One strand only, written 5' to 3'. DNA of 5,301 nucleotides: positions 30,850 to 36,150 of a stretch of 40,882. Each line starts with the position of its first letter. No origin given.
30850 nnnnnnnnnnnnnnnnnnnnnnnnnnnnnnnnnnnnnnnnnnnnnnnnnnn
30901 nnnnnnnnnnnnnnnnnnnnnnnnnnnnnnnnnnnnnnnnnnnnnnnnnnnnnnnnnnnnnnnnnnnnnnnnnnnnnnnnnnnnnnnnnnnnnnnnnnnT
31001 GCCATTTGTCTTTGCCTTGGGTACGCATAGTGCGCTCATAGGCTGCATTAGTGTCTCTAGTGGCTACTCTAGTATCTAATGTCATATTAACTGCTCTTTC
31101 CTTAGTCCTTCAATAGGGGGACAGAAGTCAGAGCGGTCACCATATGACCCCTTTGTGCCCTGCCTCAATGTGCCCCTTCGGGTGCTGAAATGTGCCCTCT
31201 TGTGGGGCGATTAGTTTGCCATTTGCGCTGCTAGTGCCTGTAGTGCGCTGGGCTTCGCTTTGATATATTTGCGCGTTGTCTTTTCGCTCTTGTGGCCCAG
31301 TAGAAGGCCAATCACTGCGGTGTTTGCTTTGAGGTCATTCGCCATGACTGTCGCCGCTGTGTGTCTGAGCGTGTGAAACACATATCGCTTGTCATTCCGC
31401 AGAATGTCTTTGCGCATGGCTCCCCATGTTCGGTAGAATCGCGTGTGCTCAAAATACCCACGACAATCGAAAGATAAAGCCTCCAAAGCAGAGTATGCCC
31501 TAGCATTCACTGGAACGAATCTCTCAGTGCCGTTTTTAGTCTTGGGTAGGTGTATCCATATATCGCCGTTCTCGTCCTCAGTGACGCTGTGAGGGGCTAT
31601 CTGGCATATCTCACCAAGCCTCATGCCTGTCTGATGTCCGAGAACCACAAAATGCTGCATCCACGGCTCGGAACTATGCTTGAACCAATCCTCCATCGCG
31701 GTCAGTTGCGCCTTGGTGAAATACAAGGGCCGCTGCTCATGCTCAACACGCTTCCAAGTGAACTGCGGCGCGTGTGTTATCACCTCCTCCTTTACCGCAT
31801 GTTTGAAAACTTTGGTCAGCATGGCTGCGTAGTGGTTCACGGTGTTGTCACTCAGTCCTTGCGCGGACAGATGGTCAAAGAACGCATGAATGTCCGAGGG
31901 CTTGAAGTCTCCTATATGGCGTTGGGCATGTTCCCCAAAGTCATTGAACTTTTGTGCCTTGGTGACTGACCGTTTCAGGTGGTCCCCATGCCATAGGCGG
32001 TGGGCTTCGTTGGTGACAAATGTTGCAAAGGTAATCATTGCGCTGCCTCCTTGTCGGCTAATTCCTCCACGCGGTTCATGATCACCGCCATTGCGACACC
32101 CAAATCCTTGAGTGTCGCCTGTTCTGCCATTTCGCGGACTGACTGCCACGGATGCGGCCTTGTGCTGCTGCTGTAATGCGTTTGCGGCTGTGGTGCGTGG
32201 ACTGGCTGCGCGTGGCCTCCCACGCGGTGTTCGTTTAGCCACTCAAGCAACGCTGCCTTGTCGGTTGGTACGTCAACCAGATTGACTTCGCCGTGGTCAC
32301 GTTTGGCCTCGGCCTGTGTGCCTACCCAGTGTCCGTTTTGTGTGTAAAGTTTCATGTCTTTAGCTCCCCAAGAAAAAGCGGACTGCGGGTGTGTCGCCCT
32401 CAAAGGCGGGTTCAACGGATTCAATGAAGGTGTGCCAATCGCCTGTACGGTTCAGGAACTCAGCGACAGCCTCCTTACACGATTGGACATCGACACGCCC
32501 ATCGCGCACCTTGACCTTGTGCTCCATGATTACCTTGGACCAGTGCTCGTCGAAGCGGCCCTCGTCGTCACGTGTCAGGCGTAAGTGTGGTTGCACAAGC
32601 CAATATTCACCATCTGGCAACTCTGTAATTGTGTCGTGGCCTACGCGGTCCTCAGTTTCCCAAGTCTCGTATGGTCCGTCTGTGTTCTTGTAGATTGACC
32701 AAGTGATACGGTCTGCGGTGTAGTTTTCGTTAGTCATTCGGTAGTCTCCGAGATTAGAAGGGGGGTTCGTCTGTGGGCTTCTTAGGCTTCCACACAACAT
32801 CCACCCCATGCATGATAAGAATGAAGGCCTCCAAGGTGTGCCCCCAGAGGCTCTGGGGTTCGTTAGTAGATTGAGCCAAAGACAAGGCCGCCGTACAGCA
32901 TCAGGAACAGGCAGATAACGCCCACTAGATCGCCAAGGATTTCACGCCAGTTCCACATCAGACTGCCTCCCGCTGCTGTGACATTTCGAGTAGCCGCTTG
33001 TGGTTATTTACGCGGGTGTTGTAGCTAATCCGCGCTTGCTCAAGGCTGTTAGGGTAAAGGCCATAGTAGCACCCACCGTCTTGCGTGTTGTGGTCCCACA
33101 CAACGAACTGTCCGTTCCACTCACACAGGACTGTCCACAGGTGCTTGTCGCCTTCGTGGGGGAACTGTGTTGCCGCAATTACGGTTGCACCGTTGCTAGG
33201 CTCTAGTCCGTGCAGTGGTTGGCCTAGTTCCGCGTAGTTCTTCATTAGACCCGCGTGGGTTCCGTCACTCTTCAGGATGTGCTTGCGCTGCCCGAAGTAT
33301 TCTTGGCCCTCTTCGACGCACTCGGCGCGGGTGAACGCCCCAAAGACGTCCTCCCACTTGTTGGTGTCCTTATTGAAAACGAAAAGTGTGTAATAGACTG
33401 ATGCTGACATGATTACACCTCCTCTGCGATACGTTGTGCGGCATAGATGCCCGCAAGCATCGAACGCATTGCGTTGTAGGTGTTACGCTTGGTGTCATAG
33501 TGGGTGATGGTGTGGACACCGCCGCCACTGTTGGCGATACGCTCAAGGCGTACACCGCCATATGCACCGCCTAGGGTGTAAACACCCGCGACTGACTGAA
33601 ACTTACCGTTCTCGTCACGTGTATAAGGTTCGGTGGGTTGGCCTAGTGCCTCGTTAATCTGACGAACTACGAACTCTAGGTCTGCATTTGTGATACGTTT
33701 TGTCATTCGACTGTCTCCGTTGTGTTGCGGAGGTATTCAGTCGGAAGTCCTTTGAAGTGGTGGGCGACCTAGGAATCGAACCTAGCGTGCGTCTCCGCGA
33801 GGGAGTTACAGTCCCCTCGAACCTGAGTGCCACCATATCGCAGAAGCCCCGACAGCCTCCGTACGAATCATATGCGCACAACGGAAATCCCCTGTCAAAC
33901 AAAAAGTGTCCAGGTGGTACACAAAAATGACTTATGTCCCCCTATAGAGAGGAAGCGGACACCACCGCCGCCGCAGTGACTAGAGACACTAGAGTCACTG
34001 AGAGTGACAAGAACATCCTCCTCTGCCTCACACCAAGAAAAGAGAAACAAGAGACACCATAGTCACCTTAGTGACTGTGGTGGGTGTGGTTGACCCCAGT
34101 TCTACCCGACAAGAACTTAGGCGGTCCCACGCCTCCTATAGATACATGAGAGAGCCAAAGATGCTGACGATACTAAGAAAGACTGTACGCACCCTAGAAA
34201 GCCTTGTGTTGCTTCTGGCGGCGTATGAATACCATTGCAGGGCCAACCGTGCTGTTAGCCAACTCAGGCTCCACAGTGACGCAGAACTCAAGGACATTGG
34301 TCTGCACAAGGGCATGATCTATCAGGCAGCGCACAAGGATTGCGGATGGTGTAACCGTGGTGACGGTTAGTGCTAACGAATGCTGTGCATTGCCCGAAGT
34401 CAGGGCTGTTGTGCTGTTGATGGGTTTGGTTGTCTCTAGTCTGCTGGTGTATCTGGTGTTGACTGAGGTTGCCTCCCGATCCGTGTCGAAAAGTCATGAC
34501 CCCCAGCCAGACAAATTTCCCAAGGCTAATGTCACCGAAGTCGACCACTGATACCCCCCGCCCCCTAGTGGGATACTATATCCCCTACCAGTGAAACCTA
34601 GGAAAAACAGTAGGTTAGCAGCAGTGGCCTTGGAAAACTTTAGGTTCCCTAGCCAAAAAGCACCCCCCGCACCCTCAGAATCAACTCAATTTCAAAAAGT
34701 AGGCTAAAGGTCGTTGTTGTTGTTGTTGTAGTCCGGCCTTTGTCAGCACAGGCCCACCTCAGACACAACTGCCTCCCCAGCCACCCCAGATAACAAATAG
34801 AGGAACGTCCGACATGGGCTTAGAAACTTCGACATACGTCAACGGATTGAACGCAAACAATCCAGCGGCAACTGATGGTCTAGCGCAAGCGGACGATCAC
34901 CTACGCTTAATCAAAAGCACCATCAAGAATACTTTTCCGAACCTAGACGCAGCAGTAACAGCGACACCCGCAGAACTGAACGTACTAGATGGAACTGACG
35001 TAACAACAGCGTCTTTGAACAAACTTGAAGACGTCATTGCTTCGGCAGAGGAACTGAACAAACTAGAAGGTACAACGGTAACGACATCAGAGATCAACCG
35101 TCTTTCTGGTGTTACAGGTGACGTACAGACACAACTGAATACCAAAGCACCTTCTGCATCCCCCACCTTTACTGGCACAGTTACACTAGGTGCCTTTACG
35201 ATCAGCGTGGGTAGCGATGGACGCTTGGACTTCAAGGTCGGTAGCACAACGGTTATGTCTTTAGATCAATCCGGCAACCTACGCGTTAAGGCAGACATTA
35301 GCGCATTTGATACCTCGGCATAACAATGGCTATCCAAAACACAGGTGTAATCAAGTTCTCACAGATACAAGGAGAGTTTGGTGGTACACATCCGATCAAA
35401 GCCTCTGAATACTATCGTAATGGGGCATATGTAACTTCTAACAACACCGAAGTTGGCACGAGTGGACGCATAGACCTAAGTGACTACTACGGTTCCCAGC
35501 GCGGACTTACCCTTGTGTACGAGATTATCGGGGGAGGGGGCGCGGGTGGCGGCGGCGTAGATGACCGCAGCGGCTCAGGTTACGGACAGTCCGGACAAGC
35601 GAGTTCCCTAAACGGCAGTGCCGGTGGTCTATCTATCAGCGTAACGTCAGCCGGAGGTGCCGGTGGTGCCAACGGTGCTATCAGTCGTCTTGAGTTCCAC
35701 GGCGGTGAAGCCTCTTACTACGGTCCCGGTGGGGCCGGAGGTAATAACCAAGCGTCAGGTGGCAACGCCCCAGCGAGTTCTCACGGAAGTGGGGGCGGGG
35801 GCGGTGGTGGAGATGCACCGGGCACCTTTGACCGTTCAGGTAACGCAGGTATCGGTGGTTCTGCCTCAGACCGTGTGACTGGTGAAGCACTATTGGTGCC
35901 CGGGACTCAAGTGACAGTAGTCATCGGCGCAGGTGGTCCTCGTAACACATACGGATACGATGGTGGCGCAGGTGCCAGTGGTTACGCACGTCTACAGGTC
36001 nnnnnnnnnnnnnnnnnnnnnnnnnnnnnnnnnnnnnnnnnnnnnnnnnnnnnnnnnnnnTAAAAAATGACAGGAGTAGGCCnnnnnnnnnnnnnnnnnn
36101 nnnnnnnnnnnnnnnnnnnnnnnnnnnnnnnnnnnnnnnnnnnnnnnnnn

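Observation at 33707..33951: tRNA-Tyr 3' fragment (candidate attP) lies between the first early gene and the divergent control region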

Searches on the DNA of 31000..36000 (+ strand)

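Call 5: search_dna_similar(query=window:31000-36000:+, collection=phages, mode=distant, max_rows=25)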
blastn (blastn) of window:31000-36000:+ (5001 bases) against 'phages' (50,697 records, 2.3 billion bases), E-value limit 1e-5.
No match.

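Call 30: search_rna_families(source=L127, start=1700, end=3000, threshold=evalue, max_evalue=10, show_alignments=2)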
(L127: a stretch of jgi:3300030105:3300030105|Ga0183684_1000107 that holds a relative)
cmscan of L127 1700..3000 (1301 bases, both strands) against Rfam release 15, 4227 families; matches with E-value up to 10: 3.
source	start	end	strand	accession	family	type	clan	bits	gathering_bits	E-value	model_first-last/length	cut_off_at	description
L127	2446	2510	+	RF03238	mir-1542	Gene; miRNA;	-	17.5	70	2.4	1-72/72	no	mir-1542 microRNA precursor family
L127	2265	2301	+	RF01343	CRISPR-DR33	Gene; CRISPR;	-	16.5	39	3.3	1-37/37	no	CRISPR RNA direct repeat element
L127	2433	2519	-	RF04153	MIR856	Gene; miRNA;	-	13.1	297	2.1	1-258/258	no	MIR856 microRNA precursor family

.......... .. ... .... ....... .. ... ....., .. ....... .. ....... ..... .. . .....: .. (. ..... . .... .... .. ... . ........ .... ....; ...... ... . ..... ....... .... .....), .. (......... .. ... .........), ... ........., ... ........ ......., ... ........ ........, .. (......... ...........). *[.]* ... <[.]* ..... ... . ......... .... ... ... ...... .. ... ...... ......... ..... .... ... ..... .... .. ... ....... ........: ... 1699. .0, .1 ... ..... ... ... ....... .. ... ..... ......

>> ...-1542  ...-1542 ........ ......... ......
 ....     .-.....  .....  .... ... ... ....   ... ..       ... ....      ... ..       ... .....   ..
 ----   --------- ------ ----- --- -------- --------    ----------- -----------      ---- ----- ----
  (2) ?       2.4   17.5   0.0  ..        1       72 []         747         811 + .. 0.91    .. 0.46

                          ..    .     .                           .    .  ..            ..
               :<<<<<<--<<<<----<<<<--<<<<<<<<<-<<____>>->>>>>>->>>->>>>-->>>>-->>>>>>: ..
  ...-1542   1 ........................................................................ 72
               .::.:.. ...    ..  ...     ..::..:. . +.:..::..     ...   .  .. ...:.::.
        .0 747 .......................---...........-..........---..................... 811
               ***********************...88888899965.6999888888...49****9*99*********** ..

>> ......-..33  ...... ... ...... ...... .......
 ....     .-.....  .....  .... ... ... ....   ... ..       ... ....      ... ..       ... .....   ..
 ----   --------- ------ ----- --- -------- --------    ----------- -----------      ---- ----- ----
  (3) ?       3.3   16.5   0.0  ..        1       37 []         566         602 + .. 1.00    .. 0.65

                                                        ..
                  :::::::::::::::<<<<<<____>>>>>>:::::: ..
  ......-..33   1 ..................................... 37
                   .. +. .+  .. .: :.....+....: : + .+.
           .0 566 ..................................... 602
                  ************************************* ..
